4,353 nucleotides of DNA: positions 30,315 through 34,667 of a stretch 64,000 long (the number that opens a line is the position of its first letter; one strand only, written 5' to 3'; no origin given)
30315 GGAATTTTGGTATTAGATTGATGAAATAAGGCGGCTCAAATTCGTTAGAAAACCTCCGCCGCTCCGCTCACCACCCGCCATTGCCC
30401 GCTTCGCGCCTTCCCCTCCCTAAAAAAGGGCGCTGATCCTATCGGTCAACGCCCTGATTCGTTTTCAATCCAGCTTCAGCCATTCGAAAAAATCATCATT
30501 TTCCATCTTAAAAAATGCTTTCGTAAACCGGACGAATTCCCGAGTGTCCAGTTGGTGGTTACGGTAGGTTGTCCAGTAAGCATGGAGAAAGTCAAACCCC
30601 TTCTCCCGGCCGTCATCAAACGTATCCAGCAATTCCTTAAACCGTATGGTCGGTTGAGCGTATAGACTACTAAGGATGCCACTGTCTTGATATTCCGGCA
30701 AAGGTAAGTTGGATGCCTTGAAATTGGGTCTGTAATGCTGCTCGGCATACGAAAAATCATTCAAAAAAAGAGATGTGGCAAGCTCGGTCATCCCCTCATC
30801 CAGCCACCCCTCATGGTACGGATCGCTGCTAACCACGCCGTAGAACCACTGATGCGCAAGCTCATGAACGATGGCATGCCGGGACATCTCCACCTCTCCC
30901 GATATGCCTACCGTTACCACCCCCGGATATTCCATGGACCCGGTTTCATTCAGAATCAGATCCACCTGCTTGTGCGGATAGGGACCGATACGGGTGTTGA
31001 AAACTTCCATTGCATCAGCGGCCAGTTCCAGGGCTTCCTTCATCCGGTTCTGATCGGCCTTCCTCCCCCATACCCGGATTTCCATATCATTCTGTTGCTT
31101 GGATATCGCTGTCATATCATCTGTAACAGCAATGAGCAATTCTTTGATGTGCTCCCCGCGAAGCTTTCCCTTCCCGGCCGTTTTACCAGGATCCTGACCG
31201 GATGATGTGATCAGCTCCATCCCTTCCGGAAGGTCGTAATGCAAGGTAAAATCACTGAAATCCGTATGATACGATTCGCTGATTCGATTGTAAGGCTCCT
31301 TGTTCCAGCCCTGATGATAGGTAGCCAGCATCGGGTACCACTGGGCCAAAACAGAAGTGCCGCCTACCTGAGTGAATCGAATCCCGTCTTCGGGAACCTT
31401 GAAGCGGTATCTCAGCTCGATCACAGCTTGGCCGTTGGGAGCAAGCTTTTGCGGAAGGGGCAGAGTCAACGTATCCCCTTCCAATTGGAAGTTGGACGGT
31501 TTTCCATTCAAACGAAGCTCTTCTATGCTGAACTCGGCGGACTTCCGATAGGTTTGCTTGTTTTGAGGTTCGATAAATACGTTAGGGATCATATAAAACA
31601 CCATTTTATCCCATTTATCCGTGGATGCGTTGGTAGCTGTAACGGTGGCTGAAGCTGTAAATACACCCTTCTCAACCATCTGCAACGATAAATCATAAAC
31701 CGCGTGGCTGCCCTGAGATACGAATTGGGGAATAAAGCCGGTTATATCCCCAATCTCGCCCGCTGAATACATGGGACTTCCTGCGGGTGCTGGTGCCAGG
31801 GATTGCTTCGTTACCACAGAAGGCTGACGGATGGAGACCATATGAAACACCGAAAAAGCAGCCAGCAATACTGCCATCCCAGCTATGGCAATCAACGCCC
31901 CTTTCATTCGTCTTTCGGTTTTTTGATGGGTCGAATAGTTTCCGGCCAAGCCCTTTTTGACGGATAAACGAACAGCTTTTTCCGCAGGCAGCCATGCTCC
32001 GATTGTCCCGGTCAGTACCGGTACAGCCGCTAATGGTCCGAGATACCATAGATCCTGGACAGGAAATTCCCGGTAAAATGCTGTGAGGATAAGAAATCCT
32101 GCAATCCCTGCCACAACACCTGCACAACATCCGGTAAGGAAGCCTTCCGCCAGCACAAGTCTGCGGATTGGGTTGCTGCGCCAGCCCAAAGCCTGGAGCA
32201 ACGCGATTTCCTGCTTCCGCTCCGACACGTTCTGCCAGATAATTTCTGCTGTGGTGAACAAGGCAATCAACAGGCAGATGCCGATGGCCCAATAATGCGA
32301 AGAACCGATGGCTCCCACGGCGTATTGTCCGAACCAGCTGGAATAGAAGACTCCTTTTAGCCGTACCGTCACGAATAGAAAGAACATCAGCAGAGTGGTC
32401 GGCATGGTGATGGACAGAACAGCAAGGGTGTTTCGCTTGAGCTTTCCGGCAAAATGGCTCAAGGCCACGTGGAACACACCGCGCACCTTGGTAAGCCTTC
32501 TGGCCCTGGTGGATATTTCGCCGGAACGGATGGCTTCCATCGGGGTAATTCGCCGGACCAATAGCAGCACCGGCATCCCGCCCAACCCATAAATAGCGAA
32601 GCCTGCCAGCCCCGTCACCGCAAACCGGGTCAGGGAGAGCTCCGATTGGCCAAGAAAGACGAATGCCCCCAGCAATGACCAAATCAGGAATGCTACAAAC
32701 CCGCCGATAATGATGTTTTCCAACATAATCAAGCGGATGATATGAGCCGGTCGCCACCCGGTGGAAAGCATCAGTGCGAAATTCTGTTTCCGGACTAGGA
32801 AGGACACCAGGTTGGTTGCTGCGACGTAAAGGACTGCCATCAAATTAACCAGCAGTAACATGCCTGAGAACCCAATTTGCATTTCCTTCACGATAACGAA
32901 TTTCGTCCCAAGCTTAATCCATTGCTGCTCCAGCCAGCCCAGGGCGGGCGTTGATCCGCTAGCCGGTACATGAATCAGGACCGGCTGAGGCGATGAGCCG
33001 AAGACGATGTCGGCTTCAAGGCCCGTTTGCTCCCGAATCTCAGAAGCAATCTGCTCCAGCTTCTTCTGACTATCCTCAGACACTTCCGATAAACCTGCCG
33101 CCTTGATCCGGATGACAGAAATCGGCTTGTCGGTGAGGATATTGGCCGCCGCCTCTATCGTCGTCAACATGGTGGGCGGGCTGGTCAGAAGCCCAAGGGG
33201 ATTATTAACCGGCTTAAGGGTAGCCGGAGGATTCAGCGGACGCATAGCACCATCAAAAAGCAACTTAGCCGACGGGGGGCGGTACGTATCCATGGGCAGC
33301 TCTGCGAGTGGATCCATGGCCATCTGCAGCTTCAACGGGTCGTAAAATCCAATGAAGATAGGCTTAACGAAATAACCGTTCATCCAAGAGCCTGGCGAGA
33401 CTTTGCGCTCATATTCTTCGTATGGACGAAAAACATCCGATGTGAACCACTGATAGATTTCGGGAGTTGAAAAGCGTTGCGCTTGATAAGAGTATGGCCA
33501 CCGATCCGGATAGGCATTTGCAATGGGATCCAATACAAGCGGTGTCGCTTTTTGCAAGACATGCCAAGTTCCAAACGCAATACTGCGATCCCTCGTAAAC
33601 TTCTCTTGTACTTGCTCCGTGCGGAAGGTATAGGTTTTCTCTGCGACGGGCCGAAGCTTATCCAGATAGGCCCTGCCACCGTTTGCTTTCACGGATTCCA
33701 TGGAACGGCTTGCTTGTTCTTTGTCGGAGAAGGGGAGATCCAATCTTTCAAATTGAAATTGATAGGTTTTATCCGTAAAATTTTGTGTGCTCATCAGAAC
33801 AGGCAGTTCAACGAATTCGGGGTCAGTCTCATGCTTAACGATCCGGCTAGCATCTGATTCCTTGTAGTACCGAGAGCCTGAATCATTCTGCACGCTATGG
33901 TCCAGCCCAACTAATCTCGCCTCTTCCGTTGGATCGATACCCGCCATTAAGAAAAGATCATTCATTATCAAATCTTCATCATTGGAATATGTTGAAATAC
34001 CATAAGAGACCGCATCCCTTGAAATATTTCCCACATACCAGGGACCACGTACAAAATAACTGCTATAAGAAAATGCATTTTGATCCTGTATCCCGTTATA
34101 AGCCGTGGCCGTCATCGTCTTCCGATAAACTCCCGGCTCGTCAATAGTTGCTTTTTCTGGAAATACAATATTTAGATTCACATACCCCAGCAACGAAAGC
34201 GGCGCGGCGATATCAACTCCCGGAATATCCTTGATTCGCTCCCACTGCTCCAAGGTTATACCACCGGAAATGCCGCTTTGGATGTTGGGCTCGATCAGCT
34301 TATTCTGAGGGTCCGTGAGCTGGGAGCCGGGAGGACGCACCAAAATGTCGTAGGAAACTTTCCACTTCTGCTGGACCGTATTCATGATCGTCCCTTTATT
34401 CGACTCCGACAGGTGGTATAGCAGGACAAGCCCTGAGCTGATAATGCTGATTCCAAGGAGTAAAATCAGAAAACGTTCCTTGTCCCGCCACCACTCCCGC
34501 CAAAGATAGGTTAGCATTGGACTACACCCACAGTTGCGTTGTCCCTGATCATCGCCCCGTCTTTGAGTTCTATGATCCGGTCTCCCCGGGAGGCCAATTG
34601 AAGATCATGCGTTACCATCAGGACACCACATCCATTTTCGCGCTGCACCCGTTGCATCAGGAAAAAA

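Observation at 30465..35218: ABC ATPase coupled to a 1350-aa FtsX (MacB-type) permease covalently fused to a complete M1 zinc-peptidase domain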

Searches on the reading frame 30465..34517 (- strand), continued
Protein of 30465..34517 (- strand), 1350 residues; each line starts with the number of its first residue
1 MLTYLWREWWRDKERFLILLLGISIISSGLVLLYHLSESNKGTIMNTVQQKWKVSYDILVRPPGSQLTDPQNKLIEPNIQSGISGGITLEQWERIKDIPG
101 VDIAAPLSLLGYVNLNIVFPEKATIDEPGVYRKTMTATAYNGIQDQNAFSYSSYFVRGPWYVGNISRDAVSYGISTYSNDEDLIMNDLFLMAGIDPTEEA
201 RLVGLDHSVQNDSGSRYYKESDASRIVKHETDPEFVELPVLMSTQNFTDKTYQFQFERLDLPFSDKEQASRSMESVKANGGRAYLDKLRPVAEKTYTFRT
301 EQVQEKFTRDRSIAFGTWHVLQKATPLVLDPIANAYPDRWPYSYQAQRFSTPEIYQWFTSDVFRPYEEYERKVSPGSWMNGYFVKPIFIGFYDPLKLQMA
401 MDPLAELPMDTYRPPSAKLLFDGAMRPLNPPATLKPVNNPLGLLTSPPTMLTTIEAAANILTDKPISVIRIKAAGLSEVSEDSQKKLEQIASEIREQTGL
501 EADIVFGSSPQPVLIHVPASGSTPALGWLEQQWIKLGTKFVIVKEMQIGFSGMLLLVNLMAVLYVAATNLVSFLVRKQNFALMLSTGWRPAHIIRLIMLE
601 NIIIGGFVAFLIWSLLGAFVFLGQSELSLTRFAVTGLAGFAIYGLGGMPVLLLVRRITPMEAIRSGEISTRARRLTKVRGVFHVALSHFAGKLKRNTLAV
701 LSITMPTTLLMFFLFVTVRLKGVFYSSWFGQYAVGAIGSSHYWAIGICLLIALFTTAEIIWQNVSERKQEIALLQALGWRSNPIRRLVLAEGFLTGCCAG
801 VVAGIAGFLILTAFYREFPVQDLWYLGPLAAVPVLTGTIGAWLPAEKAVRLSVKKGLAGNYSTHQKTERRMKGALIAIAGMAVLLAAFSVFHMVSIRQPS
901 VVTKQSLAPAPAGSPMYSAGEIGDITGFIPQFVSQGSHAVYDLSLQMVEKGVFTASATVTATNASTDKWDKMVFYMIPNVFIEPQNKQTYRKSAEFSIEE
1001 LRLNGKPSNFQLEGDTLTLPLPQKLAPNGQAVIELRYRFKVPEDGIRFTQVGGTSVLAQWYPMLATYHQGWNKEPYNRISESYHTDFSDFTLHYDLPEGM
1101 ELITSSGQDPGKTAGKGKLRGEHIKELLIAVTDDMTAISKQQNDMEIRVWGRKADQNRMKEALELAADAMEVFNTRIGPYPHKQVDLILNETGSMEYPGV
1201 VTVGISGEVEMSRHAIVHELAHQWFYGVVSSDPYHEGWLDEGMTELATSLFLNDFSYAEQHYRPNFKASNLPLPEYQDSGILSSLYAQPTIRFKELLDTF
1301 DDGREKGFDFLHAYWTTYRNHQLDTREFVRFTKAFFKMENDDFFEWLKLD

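Call 18: find_encoding_contigs(protein=P0006, flank=8000, max_places=2)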
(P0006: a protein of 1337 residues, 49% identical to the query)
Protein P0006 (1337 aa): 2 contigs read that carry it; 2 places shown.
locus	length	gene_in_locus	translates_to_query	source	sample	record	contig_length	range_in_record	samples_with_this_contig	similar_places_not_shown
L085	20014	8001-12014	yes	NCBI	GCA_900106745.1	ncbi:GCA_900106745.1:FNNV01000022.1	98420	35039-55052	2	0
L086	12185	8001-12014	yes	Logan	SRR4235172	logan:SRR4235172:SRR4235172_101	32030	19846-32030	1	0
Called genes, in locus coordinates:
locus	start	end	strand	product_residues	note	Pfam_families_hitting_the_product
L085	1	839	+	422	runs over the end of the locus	PF00245:Alk_phosphatase, PF01676:Metalloenzyme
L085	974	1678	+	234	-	PF05721:PhyH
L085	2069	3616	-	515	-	PF01554:MatE, PF01943:Polysacc_synt, PF03023:MurJ, PF01554:MatE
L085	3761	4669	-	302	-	PF12224:Amidoligase_2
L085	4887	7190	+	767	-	-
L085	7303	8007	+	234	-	PF00005:ABC_tran, PF02463:SMC_N (faint), PF13304:AAA_21 (faint)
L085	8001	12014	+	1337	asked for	PF02687:FtsX, PF01433:Peptidase_M1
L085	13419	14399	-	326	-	PF00248:Aldo_ket_red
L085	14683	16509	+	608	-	PF02743:dCache_1 (weak), PF06580:His_kinase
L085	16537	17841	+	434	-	PF00072:Response_reg, PF12833:HTH_18, PF00165:HTH_AraC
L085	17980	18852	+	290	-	PF00528:BPD_transp_1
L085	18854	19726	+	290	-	PF00528:BPD_transp_1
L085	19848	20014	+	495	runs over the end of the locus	PF01547:SBP_bac_1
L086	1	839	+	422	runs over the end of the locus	PF00245:Alk_phosphatase, PF01676:Metalloenzyme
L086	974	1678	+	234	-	PF05721:PhyH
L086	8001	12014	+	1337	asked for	PF02687:FtsX, PF01433:Peptidase_M1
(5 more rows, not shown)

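Call 53: search_protein_families(library=pfam, proteins=[P0019, P0026, P0027, P0033, P0050, P0059, P0082, P0018], max_evalue=0.01)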
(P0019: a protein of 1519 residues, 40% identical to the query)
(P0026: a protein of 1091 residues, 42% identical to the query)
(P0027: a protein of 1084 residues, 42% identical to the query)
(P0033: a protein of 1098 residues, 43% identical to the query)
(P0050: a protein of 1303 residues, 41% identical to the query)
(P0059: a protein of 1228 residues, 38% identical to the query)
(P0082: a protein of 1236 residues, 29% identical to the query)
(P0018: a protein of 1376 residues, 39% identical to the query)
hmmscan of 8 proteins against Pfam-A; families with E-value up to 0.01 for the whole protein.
P0019 (1519 aa): 2 families
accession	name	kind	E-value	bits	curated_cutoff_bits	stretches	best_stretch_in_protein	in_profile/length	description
PF02687.27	FtsX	-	5.8e-22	78.4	25.5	2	737-847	2-120/120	FtsX-like permease C-terminal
PF01433.26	Peptidase_M1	-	1.4e-12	48.1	27.7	1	1367-1516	61-218/218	Peptidase family M1 domain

P0026 (1091 aa): 1 family
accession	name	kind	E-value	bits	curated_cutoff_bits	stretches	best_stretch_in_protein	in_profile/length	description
PF02687.27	FtsX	-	3.5e-22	79.2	25.5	2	734-844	2-120/120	FtsX-like permease C-terminal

P0027 (1084 aa): 2 families
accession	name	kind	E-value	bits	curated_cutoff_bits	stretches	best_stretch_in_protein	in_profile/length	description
PF02687.27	FtsX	-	2.9e-20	73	25.5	2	748-858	2-120/120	FtsX-like permease C-terminal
PF11611.13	DUF4352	-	3.1e-11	44.1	25.9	1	970-1077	12-119/122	Domain of unknown function (DUF4352)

P0033 (1098 aa): 1 family
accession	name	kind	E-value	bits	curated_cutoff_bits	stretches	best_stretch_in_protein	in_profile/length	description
PF02687.27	FtsX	-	5.7e-19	68.8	25.5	2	758-866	2-118/120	FtsX-like permease C-terminal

P0050 (1303 aa): 1 family
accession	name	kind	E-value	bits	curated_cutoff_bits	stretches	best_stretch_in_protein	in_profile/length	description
PF02687.27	FtsX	-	2.9e-21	76.2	25.5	2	760-869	2-119/120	FtsX-like permease C-terminal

P0059 (1228 aa): 1 family
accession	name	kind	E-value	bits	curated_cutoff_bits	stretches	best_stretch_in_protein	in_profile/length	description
PF02687.27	FtsX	-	6.8e-14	52.4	25.5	2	543-649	3-120/120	FtsX-like permease C-terminal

P0082 (1236 aa): 1 family
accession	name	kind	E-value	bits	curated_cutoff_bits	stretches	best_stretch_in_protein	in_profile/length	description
PF02687.27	FtsX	-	4.4e-11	43.3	25.5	2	713-814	2-111/120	FtsX-like permease C-terminal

P0018 (1376 aa): 1 family
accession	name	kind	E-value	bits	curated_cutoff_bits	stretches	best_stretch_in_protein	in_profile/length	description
PF02687.27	FtsX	-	1.2e-16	61.3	25.5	2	759-861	2-112/120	FtsX-like permease C-terminal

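Call 61: find_encoding_contigs(protein=P0072, flank=7000, max_places=1)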
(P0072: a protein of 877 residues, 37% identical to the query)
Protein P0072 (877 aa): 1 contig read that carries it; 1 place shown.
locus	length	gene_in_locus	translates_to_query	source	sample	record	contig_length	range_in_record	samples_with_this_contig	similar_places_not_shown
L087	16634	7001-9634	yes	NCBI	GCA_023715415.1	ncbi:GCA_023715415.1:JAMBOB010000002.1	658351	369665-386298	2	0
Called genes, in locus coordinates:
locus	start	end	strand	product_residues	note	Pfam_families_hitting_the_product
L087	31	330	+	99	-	PF18066:Phage_ABA_S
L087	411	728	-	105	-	-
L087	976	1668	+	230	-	PF01520:Amidase_3, PF05036:SPOR (weak)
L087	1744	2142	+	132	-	-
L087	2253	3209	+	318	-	PF00135:COesterase, PF20434:BD-FAE, PF07859:Abhydrolase_3, PF00326:Peptidase_S9 (weak)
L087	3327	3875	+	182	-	PF00583:Acetyltransf_1, PF13302:Acetyltransf_3, PF13420:Acetyltransf_4, PF13673:Acetyltransf_10 (weak), PF13508:Acetyltransf_7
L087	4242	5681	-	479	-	PF00392:GntR, PF00155:Aminotran_1_2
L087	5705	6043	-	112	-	-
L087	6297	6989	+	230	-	PF02463:SMC_N (faint), PF00005:ABC_tran, PF13304:AAA_21 (faint)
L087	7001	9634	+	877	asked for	PF02687:FtsX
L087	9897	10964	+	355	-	PF00990:GGDEF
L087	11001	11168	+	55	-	-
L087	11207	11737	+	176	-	PF13302:Acetyltransf_3 (faint), PF13420:Acetyltransf_4, PF00583:Acetyltransf_1, PF13673:Acetyltransf_10 (faint), PF13508:Acetyltransf_7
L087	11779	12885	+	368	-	PF01168:Ala_racemase_N, PF14031:D-ser_dehydrat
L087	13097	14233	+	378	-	PF00753:Lactamase_B (faint), PF13483:Lactamase_B_3, PF12706:Lactamase_B_2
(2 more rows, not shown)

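Call 62: find_encoding_contigs(protein=P0077, flank=7000, max_places=1)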
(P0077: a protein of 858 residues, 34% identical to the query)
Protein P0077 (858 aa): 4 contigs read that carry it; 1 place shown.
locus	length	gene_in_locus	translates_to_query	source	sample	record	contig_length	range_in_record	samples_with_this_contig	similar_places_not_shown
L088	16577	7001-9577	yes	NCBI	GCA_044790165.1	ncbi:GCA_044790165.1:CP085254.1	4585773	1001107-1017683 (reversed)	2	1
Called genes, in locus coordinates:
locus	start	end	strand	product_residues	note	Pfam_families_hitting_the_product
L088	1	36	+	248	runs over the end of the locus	-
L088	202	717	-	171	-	PF13238:AAA_18 (weak)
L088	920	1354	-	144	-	-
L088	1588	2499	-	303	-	PF01636:APH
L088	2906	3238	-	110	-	PF10794:DUF2606 (weak)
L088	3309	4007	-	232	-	PF05724:TPMT, PF03848:TehB, PF13489:Methyltransf_23, PF02353:CMAS, PF13847:Methyltransf_31, PF08241:Methyltransf_11, PF08242:Methyltransf_12, PF13649:Methyltransf_25, +2 more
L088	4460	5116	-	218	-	PF03575:Peptidase_S51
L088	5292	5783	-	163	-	-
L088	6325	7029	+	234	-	PF02463:SMC_N (faint), PF00005:ABC_tran, PF13304:AAA_21 (faint)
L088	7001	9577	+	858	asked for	PF02687:FtsX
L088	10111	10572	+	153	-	-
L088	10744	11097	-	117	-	PF08327:AHSA1 (weak)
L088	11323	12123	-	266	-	-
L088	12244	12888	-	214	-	-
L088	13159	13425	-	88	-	-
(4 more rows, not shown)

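Call 63: find_encoding_contigs(protein=P0026, flank=7000, max_places=1)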
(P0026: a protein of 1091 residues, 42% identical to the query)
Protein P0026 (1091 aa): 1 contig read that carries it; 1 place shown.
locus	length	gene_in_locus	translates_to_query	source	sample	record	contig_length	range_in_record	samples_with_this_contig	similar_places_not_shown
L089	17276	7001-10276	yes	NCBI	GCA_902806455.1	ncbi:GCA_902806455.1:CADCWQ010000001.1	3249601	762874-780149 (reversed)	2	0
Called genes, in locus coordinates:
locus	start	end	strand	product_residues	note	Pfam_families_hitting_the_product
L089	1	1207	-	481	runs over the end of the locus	PF00171:Aldedh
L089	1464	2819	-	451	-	PF00202:Aminotran_3, PF00155:Aminotran_1_2 (faint)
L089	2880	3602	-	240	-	PF00392:GntR, PF07729:FCD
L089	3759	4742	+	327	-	PF00389:2-Hacid_dh, PF02826:2-Hacid_dh_C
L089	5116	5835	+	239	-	PF02604:PhdYeFM_antitox (weak), PF05685:Uma2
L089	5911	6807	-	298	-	PF00497:SBP_bac_3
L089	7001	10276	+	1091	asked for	PF02687:FtsX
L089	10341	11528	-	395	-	PF01321:Creatinase_N, PF00557:Peptidase_M24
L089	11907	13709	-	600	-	PF08439:Peptidase_M3_N, PF01432:Peptidase_M3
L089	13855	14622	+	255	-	-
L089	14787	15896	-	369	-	-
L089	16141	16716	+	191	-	-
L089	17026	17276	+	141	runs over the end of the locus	-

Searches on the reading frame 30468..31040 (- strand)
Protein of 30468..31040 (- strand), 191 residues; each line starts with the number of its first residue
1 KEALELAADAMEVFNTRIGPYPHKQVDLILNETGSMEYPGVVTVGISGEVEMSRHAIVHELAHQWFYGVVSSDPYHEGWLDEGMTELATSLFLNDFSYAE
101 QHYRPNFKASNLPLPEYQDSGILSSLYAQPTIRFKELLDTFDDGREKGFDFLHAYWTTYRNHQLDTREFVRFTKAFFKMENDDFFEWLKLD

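Call 31: search_solved_structures(query=window:30468-31040:-, max_evalue=1, show_alignments=5)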
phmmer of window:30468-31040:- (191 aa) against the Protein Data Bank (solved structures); distinct sequences matched with E-value up to 1: 84 (the best 60 are shown).
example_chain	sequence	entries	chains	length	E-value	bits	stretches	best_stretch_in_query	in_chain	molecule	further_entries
4kx7_A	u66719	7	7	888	5.6e-05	26.1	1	55-166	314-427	Glutamyl aminopeptidase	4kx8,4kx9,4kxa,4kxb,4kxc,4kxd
6a8z_A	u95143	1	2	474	6e-05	26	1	10-174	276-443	Zinc metalloprotease, putative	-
6ea4_A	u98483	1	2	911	0.00036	23.4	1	55-107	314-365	Endoplasmic reticulum aminopeptidase 2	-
6iff_A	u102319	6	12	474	0.0004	23.3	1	10-174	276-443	Zinc metalloprotease | Zinc metalloprotease, putative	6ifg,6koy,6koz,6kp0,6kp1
3se6_A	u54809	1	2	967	0.0004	23.3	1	55-107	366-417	Endoplasmic reticulum aminopeptidase 2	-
5ab0_A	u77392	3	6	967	0.0004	23.3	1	55-107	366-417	ENDOPLASMATIC RETICULUM AMINOPEPTIDASE 2 | Endoplasmic reticulum aminopeptidase 2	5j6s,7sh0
7nup_A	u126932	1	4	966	0.00041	23.3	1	55-107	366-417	Endoplasmic reticulum aminopeptidase 2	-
7nsk_A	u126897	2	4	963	0.00042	23.2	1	55-107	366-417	Endoplasmic reticulum aminopeptidase 2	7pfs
7p7p_A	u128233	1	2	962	0.00042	23.2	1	55-107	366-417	Endoplasmic reticulum aminopeptidase 2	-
3cia_A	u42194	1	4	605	0.00045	23.1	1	44-89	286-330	cold-active aminopeptidase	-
4e36_A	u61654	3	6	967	0.00075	22.4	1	55-107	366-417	Endoplasmic reticulum aminopeptidase 2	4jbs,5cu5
5ab2_A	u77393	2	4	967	0.00075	22.4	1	55-107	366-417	ENDOPLASMIC RETICULUM AMINOPEPTIDASE 2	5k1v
4gaa_A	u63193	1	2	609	0.0021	21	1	17-86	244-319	MGC78867 protein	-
9uep_C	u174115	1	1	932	0.0025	20.7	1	47-88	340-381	Aminopeptidase N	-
4p8q_A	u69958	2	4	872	0.0026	20.7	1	51-89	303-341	Leucyl-cystinyl aminopeptidase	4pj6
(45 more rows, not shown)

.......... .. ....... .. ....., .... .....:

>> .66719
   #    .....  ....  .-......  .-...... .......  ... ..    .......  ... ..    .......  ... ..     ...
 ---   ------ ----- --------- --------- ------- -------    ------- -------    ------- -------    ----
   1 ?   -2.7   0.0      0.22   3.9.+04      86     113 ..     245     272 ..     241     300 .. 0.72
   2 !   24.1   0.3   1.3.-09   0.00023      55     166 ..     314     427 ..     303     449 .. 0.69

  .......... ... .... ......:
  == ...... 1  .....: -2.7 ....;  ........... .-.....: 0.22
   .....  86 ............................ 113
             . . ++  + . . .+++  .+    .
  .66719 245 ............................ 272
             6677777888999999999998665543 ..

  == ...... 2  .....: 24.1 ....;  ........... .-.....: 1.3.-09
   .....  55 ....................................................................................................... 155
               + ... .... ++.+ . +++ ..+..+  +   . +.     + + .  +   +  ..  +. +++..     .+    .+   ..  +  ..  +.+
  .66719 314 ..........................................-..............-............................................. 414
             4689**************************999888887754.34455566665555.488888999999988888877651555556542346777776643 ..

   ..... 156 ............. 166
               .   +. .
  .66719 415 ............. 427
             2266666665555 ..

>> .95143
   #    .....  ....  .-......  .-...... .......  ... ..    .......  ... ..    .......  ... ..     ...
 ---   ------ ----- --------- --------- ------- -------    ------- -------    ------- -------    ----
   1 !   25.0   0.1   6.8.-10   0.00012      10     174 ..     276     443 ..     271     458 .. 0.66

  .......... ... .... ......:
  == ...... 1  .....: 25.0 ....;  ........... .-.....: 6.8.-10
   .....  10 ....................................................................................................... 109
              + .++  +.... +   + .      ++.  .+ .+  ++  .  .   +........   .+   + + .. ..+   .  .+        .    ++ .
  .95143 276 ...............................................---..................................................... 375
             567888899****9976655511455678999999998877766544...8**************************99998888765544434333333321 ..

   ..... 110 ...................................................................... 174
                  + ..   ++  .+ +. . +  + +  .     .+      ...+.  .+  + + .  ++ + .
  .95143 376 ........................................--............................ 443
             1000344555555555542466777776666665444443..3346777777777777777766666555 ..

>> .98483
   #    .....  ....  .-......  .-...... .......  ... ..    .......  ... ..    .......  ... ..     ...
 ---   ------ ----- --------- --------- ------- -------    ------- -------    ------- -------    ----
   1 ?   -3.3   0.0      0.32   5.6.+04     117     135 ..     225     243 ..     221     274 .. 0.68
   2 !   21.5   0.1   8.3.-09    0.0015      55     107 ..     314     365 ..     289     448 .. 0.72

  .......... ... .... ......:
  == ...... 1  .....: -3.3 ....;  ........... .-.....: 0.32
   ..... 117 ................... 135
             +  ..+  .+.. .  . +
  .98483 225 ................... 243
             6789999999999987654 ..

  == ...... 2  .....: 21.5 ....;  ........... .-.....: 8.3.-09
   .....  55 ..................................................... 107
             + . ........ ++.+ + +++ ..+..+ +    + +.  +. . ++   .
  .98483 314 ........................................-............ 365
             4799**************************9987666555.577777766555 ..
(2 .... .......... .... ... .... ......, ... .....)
